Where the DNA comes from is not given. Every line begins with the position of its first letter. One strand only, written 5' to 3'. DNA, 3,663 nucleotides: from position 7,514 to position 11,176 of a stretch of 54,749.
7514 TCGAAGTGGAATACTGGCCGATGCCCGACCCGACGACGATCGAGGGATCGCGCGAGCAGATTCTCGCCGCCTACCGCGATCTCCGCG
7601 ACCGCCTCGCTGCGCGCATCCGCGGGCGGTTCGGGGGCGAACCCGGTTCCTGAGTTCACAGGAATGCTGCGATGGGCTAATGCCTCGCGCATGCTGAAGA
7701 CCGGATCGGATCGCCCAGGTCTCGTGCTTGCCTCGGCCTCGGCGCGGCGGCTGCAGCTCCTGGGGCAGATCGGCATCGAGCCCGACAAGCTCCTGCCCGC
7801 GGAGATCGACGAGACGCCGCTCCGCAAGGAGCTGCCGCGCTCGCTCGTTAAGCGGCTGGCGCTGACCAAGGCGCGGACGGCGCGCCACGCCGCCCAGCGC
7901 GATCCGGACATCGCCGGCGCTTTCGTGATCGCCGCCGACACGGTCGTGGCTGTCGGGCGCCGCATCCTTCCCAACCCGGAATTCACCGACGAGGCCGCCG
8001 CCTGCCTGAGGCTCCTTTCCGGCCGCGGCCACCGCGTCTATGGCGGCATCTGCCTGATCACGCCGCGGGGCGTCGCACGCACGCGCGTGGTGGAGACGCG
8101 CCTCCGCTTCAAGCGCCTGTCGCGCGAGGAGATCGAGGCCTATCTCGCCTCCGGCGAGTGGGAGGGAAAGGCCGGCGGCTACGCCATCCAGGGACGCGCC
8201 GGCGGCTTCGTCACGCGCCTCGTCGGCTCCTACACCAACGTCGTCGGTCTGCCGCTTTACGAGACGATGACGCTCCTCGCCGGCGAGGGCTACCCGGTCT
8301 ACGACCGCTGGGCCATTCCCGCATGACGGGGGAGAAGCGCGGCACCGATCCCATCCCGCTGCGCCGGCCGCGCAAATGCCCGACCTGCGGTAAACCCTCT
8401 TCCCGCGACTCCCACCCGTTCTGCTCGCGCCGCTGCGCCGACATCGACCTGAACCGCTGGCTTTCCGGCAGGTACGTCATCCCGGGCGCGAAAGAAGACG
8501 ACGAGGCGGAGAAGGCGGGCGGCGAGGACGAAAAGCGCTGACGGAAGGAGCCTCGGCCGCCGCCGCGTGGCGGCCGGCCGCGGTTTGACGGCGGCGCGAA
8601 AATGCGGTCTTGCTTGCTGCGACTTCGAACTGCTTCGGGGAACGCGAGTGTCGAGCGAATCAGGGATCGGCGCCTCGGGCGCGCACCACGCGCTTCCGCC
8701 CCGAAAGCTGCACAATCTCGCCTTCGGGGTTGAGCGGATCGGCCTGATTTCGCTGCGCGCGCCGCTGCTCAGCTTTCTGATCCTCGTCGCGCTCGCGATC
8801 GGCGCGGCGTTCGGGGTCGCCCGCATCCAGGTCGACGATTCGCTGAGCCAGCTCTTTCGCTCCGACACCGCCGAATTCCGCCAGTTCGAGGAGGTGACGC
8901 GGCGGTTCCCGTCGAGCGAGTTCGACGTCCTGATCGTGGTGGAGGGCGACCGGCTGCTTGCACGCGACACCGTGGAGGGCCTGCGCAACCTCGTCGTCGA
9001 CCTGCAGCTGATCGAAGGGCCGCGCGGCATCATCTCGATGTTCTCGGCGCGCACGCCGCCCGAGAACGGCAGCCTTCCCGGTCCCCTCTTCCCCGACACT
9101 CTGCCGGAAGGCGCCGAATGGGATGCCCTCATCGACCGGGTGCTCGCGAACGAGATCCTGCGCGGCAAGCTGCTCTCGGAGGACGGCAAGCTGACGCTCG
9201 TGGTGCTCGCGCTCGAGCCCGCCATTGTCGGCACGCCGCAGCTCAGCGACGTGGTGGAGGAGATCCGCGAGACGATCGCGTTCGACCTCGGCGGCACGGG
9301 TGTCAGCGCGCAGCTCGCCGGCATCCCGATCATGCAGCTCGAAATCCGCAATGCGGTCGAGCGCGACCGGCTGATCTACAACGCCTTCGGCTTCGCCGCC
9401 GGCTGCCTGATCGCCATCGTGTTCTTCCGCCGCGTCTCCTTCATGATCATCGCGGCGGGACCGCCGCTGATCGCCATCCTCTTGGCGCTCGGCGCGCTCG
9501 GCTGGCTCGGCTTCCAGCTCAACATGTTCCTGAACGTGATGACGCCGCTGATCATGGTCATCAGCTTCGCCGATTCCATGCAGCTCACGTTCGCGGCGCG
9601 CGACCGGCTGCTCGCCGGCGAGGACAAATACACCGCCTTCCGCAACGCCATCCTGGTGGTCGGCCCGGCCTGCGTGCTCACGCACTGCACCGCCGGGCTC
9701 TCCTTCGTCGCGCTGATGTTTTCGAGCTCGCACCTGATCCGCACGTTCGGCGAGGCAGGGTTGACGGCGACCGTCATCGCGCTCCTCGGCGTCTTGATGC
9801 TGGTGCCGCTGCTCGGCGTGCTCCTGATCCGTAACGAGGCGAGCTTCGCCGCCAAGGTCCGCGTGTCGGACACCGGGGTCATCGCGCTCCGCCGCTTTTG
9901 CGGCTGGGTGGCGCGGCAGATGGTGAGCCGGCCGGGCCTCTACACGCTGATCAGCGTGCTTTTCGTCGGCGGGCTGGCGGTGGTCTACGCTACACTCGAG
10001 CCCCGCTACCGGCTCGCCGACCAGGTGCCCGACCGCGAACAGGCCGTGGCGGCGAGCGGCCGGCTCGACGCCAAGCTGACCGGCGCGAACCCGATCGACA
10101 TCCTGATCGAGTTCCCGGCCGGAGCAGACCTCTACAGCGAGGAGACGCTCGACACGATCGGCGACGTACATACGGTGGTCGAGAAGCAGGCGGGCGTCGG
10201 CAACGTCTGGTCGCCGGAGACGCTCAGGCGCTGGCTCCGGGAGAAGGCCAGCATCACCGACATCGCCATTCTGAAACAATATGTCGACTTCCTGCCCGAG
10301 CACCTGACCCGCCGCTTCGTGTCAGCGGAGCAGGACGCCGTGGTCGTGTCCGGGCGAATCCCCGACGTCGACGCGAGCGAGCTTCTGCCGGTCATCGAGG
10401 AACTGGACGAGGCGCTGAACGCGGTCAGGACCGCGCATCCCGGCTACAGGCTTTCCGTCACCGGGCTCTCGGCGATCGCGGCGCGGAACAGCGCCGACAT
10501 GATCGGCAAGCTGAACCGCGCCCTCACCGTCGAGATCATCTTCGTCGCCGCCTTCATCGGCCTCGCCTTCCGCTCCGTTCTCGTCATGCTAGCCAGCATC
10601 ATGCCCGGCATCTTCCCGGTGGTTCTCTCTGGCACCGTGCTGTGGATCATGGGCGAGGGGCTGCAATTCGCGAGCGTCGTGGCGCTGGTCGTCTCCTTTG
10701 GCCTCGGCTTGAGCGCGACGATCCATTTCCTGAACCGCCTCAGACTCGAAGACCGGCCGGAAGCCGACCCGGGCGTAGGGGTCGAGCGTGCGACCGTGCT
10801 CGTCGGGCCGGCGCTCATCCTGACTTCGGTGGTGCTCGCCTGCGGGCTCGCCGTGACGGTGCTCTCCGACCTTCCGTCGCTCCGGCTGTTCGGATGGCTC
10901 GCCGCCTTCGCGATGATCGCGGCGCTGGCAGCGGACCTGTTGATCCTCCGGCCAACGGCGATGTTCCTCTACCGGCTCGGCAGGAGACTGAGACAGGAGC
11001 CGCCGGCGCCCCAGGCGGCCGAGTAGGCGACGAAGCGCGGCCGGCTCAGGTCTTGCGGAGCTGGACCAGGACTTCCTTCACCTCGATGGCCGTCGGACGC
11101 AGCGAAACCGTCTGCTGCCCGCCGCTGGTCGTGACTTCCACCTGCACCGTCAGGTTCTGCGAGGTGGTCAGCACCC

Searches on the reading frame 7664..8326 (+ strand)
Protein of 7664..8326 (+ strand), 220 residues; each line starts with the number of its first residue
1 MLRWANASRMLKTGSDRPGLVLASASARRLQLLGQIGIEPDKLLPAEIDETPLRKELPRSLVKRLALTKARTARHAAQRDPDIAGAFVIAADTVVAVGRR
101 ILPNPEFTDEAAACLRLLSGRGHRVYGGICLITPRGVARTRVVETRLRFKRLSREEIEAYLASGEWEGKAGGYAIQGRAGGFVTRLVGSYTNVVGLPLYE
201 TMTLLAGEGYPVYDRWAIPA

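Call 51: search_protein_families(library=pfam, proteins=[window:7664-8326:+], max_evalue=0.001)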
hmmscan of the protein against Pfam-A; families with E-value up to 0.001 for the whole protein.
window:7664-8326:+ (220 aa): 1 family
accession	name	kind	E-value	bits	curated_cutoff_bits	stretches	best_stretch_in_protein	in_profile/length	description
PF02545.19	Maf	-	3.6e-53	180.5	27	1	20-206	2-185/187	Maf-like protein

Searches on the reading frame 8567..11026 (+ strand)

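Call 51: search_protein_families(library=pfam, proteins=[window:8567-11026:+], max_evalue=0.001)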
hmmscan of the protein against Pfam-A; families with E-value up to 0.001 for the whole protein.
window:8567-11026:+ (819 aa): 2 families
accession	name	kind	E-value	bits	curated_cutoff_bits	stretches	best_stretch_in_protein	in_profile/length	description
PF03176.21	MMPL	-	1.1e-22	80.9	20.5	2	98-457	4-331/333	MMPL family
PF02460.24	Patched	-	8.6e-06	26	23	1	291-395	29-132/156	Patched SSD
